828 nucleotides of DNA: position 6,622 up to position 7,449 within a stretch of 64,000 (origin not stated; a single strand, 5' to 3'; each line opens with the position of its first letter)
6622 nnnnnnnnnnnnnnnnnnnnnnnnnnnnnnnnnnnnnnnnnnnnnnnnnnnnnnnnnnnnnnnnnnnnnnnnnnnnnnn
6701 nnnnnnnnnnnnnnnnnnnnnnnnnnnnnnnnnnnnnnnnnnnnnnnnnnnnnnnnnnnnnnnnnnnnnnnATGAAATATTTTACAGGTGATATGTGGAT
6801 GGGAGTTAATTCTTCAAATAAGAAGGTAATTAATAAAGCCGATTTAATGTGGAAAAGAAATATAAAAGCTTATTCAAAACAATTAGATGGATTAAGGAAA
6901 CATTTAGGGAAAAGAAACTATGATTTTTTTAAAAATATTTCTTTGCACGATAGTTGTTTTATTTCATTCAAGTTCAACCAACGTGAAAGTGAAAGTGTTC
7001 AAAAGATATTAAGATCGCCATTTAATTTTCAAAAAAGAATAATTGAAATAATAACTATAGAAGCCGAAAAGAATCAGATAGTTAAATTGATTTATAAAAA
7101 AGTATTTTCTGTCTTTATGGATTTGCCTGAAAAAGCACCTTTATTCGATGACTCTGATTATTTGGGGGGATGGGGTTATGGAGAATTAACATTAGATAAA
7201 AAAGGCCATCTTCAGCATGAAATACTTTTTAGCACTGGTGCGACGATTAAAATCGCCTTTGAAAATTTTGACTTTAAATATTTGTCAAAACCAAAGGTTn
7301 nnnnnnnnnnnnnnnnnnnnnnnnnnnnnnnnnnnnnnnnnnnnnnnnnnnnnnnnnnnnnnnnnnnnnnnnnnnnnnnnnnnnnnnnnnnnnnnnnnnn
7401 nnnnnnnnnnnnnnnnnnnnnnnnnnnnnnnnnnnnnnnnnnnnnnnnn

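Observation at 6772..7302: Foreign low-GC gene wedged between addB and addA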

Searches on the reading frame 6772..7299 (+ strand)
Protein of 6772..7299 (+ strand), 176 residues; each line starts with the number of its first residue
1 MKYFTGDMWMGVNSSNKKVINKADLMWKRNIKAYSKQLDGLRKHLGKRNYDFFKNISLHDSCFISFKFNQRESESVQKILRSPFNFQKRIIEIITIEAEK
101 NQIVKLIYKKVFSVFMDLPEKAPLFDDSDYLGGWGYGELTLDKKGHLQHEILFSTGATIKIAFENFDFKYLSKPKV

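Call 7: search_protein_families(library=pfam, proteins=[window:6772-7299:+], max_evalue=1)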
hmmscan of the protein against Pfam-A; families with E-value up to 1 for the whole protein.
window:6772-7299:+ (176 aa): 1 family
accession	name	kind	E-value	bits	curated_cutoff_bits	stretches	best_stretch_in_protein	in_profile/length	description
PF18576.7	HTH_52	-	0.15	12.8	26.6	0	87-109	41-63/64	Helix-turn-helix domain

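Call 8: search_protein_families(library=padloc, proteins=[window:6772-7299:+], max_evalue=1)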
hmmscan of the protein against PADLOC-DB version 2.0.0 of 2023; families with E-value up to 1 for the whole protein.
window:6772-7299:+ (176 aa): 0 families

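Call 9: search_protein_families(library=ncbifam, proteins=[window:6772-7299:+], max_evalue=1)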
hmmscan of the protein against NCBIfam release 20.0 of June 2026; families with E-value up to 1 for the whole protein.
window:6772-7299:+ (176 aa): 0 families

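Call 10: search_protein_families(library=phrogs, proteins=[window:6772-7299:+], max_evalue=1)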
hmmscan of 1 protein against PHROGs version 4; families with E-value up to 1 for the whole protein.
window:6772-7299:+ (176 aa): 2 families
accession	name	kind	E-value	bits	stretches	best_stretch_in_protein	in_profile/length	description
phrog_27235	-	unknown function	0.24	12.9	0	16-44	36-64/86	-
phrog_32190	-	unknown function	0.38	12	1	12-49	3-41/78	-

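Call 11: find_homologous_proteins(query=window:6772-7299:+, max_evalue=0.01)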
Query window:6772-7299:+ (176 aa): 2 proteins with E <= 0.01 among 30 candidates.
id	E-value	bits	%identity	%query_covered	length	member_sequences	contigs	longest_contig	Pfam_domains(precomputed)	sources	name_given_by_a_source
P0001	3.6e-113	393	100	100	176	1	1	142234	-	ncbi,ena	-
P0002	1.5e-81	290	76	100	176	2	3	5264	-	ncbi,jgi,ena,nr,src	ncbi:MAG TPA: hypothetical protein VK859_00745 [bacterium]|jgi:hypothetical protein|nr:hypothetical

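Call 13: find_encoding_contigs(protein=P0002, flank=10000, max_places=10)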
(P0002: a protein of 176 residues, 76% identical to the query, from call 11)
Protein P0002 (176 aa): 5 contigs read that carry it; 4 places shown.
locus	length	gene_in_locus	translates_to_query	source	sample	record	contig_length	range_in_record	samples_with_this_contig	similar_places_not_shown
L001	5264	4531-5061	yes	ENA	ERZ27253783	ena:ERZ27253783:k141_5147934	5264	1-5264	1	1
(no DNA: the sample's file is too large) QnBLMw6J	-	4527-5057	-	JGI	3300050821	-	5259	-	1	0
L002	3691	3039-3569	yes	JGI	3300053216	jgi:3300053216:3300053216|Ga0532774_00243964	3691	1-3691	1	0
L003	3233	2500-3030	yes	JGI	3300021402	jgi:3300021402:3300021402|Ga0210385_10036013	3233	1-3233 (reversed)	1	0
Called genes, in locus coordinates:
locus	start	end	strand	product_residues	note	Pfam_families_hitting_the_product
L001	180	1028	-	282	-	PF02401:LYTB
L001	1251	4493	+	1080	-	PF04257:RecC_N (faint), PF13361:UvrD_C (faint), PF12705:PDDEXK_1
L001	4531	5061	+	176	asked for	-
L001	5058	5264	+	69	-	?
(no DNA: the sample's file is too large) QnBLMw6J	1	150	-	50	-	?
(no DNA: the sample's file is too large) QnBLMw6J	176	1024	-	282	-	PF02401:LYTB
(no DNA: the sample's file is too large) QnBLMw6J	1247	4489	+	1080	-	PF04257:RecC_N (faint), PF13361:UvrD_C (faint), PF12705:PDDEXK_1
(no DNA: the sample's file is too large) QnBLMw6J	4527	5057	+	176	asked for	-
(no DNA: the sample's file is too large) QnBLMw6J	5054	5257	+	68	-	?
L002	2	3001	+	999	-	?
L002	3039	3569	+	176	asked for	-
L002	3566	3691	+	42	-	?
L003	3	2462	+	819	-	?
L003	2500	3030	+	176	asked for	-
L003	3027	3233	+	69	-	?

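Call 14: find_encoding_contigs(protein=P0001, flank=10000, max_places=4)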
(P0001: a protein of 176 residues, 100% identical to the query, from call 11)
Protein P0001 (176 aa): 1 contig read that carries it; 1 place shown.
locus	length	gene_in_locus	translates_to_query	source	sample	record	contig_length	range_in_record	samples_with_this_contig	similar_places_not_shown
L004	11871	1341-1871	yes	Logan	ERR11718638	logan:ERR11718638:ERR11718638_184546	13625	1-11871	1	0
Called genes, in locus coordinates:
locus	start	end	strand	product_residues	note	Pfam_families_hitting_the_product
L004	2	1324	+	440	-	?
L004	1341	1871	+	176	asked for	-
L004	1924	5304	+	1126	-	PF00580:UvrD-helicase, PF13245:AAA_19, PF13361:UvrD_C, PF13538:UvrD_C_2 (faint), PF12705:PDDEXK_1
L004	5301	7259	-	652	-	-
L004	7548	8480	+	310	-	PF01545:Cation_efflux, PF16916:ZT_dimer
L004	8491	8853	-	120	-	-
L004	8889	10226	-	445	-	PF01266:DAO (faint), PF01593:Amino_oxidase, PF07992:Pyr_redox_2 (faint), PF12831:FAD_oxidored (weak), PF13450:NAD_binding_8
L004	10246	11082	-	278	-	PF00494:SQS_PSY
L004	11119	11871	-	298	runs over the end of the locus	PF00494:SQS_PSY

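Call 17: search_protein_representatives(protein=window:6772-7299:+)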
Query: 176 residues. Proteins with E-value up to 0.001 (for the whole library): 255; up to 1e-10: 76; up to 1e-30: 2. The best 150 are listed.
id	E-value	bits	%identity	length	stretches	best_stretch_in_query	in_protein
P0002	4.9e-82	290.3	77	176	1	1-175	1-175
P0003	5.6e-31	124.1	41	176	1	1-171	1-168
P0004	1.6e-27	112.8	41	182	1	1-172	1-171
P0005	2.0e-22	96.3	36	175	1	1-175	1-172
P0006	4.3e-22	95.2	35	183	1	1-169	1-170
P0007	1.6e-21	93.4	35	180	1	1-170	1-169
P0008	1.8e-21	93.2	36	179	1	1-169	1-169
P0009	3.6e-21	92.2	35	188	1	1-170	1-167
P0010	3.9e-21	92.1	36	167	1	1-170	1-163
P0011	1.5e-20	90.2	37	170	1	1-169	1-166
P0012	1.5e-20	90.1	39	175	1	1-168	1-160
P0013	2.6e-20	89.4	35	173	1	1-169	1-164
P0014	1.3e-19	87.1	32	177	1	1-170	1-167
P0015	2.2e-19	86.4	37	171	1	1-167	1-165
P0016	2.3e-19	86.3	36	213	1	1-169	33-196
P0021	4.0e-18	82.3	35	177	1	1-174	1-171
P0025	5.4e-17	78.6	38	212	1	1-169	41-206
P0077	6.9e-11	58.7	27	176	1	1-167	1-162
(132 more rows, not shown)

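Call 20: search_protein_families(library=pfam, alignment_id=A1, max_evalue=0.1)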
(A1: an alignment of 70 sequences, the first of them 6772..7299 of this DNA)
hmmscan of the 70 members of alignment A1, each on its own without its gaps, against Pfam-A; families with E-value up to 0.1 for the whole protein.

A. member 1, window:6772-7299:+ (176 aa): 0 families

B. families by the number of members that match (of 70 scanned): 14 families
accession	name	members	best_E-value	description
PF13315.11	DUF4085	8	5.2e-08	Protein of unknown function (DUF4085)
PF22819.2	TcaA_5th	1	0.003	TcaA protein NTF2-like domain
PF24963.1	DUF7768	1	0.0033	Domain of unknown function (DUF7768)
PF25457.1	IRF-2BP1_2_M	1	0.0048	IRF-2BP1/2 middle domain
PF17973.7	bMG10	1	0.0084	Bacterial Alpha-2-macroglobulin MG10 domain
PF04991.19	LicD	1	0.014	LicD family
PF11014.13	DUF2852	1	0.016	Protein of unknown function (DUF2852)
PF22708.2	S1CSD-TOTE-1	1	0.017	S1/CSD-like domain 1 of the TOTE conflict systems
PF02335.20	Cytochrom_C552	1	0.03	Cytochrome c552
PF13176.12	TPR_7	1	0.035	Tetratricopeptide repeat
PF14008.11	Metallophos_C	1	0.042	Iron/zinc purple acid phosphatase-like protein C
PF09688.15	Wx5_PLAF3D7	1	0.047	Protein of unknown function (Wx5_PLAF3D7)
PF19772.4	DUF6258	1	0.053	Family of unknown function (DUF6258)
PF21271.2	SNX17-31_F2_FERM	1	0.06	Sortin nexin 17/31, FERM domain, F2 lobe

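Call 22: search_solved_structures(query=A1, max_evalue=10, show_alignments=2)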
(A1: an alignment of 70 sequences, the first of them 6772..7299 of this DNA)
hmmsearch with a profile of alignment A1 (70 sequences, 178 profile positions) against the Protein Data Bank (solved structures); distinct sequences matched with E-value up to 10: 1.
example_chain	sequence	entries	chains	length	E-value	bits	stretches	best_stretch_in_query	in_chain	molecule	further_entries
1c7n_A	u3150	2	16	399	0.064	16.5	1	84-155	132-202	CYSTALYSIN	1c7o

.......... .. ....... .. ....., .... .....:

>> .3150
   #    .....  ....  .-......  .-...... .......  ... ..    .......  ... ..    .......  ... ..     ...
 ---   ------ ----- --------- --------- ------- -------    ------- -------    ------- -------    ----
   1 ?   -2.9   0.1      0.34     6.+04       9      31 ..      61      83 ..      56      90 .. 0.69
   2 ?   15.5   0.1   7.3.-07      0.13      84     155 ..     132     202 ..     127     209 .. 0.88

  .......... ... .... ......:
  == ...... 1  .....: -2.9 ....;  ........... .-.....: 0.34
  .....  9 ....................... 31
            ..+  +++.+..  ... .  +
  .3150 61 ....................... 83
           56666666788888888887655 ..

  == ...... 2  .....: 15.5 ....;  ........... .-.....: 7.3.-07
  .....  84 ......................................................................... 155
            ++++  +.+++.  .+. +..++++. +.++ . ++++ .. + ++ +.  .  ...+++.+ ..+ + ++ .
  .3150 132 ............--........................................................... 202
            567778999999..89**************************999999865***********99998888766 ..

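Call 26: find_encoding_contigs(protein=P0003, flank=8000, max_places=4)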
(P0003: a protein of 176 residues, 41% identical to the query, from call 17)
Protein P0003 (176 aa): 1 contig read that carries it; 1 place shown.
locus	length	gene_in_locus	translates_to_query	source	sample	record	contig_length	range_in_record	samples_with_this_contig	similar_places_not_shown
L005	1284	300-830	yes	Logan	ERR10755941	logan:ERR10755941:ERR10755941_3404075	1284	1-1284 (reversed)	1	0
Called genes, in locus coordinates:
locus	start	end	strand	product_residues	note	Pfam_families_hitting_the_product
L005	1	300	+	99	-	?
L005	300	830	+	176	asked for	-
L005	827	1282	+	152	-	?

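Call 29: find_homologous_proteins(query=A1, max_evalue=0.001)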
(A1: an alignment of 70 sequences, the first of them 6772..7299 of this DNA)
Query A1 (70 sequences) (176 aa, profile of the alignment): 30 proteins with E <= 0.001 among 1621 candidates.
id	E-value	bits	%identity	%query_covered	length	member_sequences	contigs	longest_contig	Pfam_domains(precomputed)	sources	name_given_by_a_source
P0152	1.7e-60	222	36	95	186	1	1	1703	-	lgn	-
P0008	1.9e-57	212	36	93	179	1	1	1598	-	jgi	jgi:hypothetical protein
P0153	5.3e-56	207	31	95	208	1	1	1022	-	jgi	-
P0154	9.9e-56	207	34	94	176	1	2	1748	-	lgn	-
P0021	4.1e-55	205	33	99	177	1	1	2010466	-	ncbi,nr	ncbi:MAG: hypothetical protein M5U26_26545 [Planctomycetota bacterium]|nr:hypothetical protein [Plan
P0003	4.9e-55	204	41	96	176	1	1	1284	-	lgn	-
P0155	7.6e-53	197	35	95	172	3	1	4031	-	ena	-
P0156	3.3e-52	195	37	96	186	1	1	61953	-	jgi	jgi:hypothetical protein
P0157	4.5e-52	195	35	90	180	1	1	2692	-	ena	-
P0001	1.1e-50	190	100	100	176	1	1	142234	-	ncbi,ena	-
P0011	1.2e-50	190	36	96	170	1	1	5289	-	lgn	-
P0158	1.0e-49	187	39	95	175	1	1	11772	-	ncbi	-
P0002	1.8e-49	186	76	100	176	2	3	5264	-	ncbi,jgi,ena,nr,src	ncbi:MAG TPA: hypothetical protein VK859_00745 [bacterium]|jgi:hypothetical protein|nr:hypothetical 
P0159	6.7e-49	184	30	91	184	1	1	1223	-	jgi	jgi:hypothetical protein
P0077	5.9e-44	168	27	95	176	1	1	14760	-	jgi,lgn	jgi:hypothetical protein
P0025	1.6e-42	164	35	96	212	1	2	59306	-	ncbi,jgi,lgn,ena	-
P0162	8.4e-40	155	34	99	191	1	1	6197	-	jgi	jgi:hypothetical protein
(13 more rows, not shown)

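Call 30: find_encoding_contigs(protein=P0021, flank=6000, max_places=2)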
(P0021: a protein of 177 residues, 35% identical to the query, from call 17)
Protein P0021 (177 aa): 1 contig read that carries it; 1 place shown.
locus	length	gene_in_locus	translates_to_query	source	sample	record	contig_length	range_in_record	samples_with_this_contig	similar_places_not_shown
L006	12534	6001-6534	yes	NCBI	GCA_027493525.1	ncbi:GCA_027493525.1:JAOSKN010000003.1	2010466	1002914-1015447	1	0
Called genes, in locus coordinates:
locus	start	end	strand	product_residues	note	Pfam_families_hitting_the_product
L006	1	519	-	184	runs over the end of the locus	-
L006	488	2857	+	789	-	PF01367:5_3_exonuc, PF01612:DNA_pol_A_exo1, PF22619:DNA_polI_exo1 (weak), PF00476:DNA_pol_A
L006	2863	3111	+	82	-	-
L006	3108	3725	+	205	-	PF01121:CoaE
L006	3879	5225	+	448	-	PF07498:Rho_N, PF07497:Rho_RNA_bind, PF00006:ATP-synt_ab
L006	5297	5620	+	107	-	-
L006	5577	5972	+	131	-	PF01850:PIN (weak)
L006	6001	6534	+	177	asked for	-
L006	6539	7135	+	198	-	PF08241:Methyltransf_11, PF13649:Methyltransf_25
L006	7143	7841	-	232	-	-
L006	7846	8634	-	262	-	PF13489:Methyltransf_23, PF08241:Methyltransf_11, PF08242:Methyltransf_12, PF13649:Methyltransf_25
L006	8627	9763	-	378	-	PF00266:Aminotran_5, PF00155:Aminotran_1_2 (faint)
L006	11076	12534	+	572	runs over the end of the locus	-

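Call 31: find_encoding_contigs(protein=P0156, flank=6000, max_places=2)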
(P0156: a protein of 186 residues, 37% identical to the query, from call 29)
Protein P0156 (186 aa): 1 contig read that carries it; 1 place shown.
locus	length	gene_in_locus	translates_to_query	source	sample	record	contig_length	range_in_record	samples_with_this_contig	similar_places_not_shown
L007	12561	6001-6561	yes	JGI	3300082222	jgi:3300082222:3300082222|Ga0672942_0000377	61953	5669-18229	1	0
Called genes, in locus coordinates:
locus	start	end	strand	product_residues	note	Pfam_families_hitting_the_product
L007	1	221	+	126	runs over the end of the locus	PF20256:MoCoBD_2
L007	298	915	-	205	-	PF00486:Trans_reg_C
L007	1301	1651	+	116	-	-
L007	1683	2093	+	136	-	-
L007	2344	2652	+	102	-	-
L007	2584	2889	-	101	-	-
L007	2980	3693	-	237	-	PF13620:CarboxypepD_reg (weak)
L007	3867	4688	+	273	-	PF02517:Rce1-like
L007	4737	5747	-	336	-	-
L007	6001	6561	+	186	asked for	-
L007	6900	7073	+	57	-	-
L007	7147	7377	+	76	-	PF14534:DUF4440 (weak)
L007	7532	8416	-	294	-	-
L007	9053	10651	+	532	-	PF05231:MASE1, PF07730:HisKA_3, PF02518:HATPase_c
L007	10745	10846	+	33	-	-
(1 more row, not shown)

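Call 32: find_encoding_contigs(protein=P0158, flank=6000, max_places=2)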
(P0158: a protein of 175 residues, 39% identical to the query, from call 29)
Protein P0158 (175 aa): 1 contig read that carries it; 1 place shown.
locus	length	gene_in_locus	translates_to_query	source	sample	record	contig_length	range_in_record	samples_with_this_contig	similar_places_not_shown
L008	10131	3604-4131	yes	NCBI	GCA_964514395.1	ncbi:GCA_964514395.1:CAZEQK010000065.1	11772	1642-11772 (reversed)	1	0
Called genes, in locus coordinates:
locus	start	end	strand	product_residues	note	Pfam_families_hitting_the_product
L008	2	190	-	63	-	?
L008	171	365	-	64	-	-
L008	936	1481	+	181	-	PF13302:Acetyltransf_3, PF13420:Acetyltransf_4, PF00583:Acetyltransf_1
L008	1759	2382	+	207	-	-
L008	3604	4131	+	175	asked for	-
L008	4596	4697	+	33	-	-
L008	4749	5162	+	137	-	PF00583:Acetyltransf_1, PF13527:Acetyltransf_9 (weak), PF13508:Acetyltransf_7 (weak)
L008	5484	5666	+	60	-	-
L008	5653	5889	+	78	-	-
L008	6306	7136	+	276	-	PF00082:Peptidase_S8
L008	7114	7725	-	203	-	PF02517:Rce1-like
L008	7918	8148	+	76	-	-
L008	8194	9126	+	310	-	PF06325:PrmA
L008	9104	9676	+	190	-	PF03352:Adenine_glyco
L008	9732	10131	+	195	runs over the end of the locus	-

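Call 33: find_encoding_contigs(protein=P0025, flank=6000, max_places=2)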
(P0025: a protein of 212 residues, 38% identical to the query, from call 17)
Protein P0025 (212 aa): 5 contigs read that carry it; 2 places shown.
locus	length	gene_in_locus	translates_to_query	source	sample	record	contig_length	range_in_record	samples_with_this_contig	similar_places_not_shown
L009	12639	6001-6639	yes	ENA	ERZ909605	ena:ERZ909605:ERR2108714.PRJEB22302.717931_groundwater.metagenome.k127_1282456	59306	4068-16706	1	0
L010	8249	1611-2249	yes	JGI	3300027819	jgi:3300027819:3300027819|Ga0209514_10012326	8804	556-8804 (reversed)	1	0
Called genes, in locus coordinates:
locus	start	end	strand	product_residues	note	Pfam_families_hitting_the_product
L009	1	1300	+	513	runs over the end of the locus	PF02446:Glyco_hydro_77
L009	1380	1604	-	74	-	PF09720:Unstab_antitox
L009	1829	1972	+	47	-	-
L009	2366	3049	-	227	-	PF07228:SpoIIE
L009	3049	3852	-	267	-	PF13433:Peripla_BP_5, PF13458:Peripla_BP_6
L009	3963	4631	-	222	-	-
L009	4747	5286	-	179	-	-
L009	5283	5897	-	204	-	PF01944:SpoIIM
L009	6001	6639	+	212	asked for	-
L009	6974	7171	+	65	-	-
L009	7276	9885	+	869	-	PF13385:Laminin_G_3 (weak)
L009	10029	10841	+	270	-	-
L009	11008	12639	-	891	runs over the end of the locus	PF13185:GAF_2, PF00990:GGDEF, PF01590:GAF, PF13185:GAF_2, PF00158:Sigma54_activat, PF14532:Sigma54_activ_2, PF25601:AAA_lid_14, PF02954:HTH_8, +2 more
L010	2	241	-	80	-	?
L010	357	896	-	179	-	-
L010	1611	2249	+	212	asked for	-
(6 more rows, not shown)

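Call 35: predict_structure(alignment_id=A1)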
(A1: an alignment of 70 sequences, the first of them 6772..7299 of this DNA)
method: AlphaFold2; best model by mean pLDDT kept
length: 176 residues; sequences in the alignment: 70
mean_pLDDT: 93.5   pTM: 0.88
mean pLDDT of the five models: 93.5, 93.5, 93.4, 92.5, 92.2
residues with pLDDT >= 90: 141; 70-90: 35; 50-70: 0; < 50: 0
segments of 3 or more residues with pLDDT < 50: none
pLDDT, mean of each block of 10 residues (from residue 1): 94 97 97 98 98 96 95 81 82 95 97 93 84 95 98 97 98 83
secondary structure, 60 per line:
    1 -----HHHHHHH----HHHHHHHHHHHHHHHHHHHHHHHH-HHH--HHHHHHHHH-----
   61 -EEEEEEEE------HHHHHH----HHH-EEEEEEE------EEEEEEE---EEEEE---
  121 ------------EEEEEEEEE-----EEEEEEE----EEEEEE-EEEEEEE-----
elements in order: H6-12 H17-40 H47-55 E62-69 H76-81 E90-96 E103-109 E113-117 E133-141 E147-153 E158-163 E165-171

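Call 48: fold_search(model_id=the predicted structure, library=pdb)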
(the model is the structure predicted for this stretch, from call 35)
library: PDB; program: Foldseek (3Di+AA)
matches with E <= 10: 883; with E <= 0.001: 0
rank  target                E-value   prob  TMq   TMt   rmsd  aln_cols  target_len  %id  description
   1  8owu_E                1.7e-03  1.00  0.45  0.65   5.3       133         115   10  The crystal structure of the polymorphic toxin PT7(Bc) D37A mutant and its cognate immunity PIM7(Bc) complex (released 2024-06-19)
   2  8owu_D                1.8e-03  1.00  0.45  0.67   5.2       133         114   10  The crystal structure of the polymorphic toxin PT7(Bc) D37A mutant and its cognate immunity PIM7(Bc) complex (released 2024-06-19)
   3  7oqy_G                3.7e-02  0.25  0.18  0.24  11.5       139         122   12  Cryo-EM structure of the cellular negative regulator TFS4 bound to the archaeal RNA polymerase (released 2021-08-25)
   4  3k8l_A                6.3e-02  0.12  0.11  0.05  12.6        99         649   10  Crystal structure of SusG-D498N mutant with maltoheptaose (released 2010-03-02)
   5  8ibs_A                7.5e-02  0.16  0.11  0.05  11.5        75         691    7  Crystal structure of GH42 beta-galactosidase BiBga42A from Bifidobacterium longum subspecies infantis E160A/E318A muta (released 2023-06-07)
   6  7oq4_G                9.5e-02  0.15  0.17  0.22  12.2       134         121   13  Cryo-EM structure of the ATV RNAP Inhibitory Protein (RIP) bound to the DNA-binding channel of the host's RNA polymera (released 2021-08-25)
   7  6blo_H                1.1e-01  0.15  0.17  0.21  13.7       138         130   16  Pol II elongation complex with an abasic lesion at i+1 position (released 2018-02-28)
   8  1sma_A                1.1e-01  0.08  0.15  0.07  14.4       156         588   13  CRYSTAL STRUCTURE OF A MALTOGENIC AMYLASE (released 2000-04-26)
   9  6ssp_D                1.4e-01  0.06  0.10  0.07  15.0       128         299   10  Structure of the pentameric ligand-gated ion channel ELIC in complex with a NAM nanobody (released 2020-02-12)
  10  2ooi_A                1.5e-01  0.38  0.22  0.25  12.9       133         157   15  The crystal structure of gene product SA0254 from Staphylocococcus aureus subsp. aureus N315 (released 2007-02-27)
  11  9s3p_G                1.5e-01  0.06  0.13  0.09  17.1       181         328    9  Human carboxyhemoglobin bound to Staphylococcus aureus IsdH-N2N3 - 3IsdH(alpha2beta):Hbtet complex (released 2025-11-12)
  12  7ok0_G                1.7e-01  0.14  0.17  0.23  11.9       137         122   12  Cryo-EM structure of the Sulfolobus acidocaldarius RNA polymerase at 2.88 A (released 2021-08-25)
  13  8ibr                  1.8e-01  0.13  0.12  0.05  11.4        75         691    7  Crystal structure of GH42 beta-galactosidase BiBga42A from Bifidobacterium longum subspecies infantis in complex with gl (released 2023-06-07)
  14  6hjx_A                1.8e-01  0.05  0.10  0.06  15.0       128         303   10  X-ray structure of a pentameric ligand gated ion channel from Erwinia chrysanthemi (ELIC) 7'C pore mutant (L238C) in c (released 2019-10-09)
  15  3k8l_B                1.9e-01  0.06  0.11  0.05  12.2       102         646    9  Crystal structure of SusG-D498N mutant with maltoheptaose (released 2010-03-02)
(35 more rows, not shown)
